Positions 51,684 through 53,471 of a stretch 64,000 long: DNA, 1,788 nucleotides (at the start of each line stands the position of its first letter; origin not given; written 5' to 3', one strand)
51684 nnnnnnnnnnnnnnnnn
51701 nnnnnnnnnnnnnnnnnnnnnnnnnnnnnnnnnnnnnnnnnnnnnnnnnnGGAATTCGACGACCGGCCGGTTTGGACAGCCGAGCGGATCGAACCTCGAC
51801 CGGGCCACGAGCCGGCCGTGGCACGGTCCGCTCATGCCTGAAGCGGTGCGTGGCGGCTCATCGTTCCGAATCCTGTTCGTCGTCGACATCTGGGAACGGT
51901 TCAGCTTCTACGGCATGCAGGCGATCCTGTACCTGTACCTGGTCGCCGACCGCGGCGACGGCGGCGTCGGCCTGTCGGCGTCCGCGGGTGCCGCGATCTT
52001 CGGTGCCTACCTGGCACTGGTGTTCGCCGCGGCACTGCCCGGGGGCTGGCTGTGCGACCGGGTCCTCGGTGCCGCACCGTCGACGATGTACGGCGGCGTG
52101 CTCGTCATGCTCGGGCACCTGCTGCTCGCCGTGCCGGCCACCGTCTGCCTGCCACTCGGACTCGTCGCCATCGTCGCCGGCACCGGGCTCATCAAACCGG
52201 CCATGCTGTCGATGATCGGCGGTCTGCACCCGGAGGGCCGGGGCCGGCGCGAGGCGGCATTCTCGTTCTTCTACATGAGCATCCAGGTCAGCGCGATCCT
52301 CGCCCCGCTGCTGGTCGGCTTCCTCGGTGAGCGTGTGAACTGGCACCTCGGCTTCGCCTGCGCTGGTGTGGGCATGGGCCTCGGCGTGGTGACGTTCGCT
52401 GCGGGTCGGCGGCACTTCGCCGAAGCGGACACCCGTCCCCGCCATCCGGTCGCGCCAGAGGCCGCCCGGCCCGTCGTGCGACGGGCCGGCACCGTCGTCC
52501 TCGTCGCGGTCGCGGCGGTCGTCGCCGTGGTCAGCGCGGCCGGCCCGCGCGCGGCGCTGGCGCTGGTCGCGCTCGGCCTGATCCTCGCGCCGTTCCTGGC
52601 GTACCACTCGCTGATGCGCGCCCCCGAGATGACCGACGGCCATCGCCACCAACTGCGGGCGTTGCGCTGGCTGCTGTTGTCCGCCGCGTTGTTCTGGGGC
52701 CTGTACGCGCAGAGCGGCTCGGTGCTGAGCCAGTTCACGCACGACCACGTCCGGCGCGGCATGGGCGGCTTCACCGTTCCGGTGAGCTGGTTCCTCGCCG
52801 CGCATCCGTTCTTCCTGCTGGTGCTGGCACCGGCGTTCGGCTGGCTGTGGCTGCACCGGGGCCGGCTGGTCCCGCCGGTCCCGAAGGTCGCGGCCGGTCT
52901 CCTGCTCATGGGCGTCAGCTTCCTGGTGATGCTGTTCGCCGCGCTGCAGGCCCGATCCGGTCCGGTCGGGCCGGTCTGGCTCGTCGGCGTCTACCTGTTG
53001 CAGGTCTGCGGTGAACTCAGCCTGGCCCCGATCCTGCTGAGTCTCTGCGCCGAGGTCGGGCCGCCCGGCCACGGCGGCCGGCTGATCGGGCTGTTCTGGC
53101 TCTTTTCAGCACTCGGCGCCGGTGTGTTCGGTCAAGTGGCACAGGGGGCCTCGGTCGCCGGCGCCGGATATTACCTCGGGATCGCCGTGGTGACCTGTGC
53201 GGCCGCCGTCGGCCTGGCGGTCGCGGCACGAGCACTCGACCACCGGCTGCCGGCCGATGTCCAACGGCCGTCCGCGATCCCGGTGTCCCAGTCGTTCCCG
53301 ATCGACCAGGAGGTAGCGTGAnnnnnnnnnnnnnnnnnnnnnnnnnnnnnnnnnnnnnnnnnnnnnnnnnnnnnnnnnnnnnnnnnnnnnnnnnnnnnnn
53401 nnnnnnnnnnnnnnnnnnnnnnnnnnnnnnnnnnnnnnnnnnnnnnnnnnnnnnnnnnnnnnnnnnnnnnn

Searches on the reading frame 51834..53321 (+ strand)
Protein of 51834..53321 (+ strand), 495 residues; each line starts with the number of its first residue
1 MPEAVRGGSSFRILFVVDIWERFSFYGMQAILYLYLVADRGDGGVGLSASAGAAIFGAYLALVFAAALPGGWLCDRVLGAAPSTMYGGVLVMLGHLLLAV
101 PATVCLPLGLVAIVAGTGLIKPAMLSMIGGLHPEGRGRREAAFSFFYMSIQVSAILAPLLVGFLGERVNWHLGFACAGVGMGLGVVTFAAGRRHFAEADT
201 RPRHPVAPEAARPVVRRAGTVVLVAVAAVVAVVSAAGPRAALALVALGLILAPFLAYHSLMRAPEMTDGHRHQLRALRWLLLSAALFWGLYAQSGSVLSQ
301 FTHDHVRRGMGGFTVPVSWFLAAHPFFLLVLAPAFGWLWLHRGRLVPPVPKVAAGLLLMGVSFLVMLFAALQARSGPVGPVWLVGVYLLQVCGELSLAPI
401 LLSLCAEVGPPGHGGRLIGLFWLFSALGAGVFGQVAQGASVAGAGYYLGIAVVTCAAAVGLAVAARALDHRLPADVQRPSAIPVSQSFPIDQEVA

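Call 74: search_protein_families(library=pfam, proteins=[window:51834-53321:+], max_evalue=0.00001)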
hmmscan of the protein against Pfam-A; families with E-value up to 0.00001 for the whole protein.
window:51834-53321:+ (495 aa): 2 families
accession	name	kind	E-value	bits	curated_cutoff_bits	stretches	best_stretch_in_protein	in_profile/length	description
PF00854.27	PTR2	-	1.5e-48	166.1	27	1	85-437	5-377/392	POT family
PF07690.21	MFS_1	-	1.3e-17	64.2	33.4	1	35-432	22-346/347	Major Facilitator Superfamily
